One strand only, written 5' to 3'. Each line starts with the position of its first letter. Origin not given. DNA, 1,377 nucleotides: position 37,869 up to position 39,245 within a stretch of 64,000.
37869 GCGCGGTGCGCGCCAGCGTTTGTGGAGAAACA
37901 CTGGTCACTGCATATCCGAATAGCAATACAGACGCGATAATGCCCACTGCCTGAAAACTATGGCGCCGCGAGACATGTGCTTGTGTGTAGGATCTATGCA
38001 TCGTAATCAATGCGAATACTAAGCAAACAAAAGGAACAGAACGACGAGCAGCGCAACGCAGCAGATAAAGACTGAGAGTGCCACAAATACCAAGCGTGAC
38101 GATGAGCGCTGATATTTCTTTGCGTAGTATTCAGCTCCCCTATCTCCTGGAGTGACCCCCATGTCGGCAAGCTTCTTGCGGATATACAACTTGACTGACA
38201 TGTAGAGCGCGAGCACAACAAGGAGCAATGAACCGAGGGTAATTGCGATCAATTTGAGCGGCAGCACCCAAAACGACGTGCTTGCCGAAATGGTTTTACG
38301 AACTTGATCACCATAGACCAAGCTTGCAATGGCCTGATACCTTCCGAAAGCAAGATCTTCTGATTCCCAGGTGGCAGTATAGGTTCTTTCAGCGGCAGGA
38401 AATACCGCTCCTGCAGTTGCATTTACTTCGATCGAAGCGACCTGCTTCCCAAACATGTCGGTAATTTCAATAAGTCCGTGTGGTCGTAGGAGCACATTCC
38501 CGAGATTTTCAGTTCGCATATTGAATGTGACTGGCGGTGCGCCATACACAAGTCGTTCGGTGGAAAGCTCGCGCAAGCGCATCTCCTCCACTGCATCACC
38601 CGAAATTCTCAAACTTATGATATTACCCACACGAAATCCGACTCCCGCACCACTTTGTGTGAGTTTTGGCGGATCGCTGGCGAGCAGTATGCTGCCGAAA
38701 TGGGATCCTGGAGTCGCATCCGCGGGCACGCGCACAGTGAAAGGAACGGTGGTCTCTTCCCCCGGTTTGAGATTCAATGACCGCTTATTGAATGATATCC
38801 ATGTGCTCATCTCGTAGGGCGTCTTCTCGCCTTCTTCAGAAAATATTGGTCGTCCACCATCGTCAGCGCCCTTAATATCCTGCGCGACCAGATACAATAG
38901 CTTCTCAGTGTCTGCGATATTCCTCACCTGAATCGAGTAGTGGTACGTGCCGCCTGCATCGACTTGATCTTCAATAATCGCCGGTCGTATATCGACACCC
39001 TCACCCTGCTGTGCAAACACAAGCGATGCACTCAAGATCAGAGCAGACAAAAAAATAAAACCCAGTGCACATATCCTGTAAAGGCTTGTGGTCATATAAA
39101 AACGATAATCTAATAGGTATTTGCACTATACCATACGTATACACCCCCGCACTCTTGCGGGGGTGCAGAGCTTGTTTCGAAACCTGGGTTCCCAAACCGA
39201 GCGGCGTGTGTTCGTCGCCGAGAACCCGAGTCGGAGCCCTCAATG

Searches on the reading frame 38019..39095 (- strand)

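Call 103: search_protein_families(library=pfam, proteins=[window:38019-39095:-])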
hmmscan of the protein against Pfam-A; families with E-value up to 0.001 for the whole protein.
window:38019-39095:- (358 aa): 1 family
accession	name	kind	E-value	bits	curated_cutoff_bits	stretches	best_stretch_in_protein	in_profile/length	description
PF06030.18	WxLIP_PGBD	-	6e-05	23.5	27.3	1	86-137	63-118/121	WxL Interacting Protein, peptidoglycan binding domain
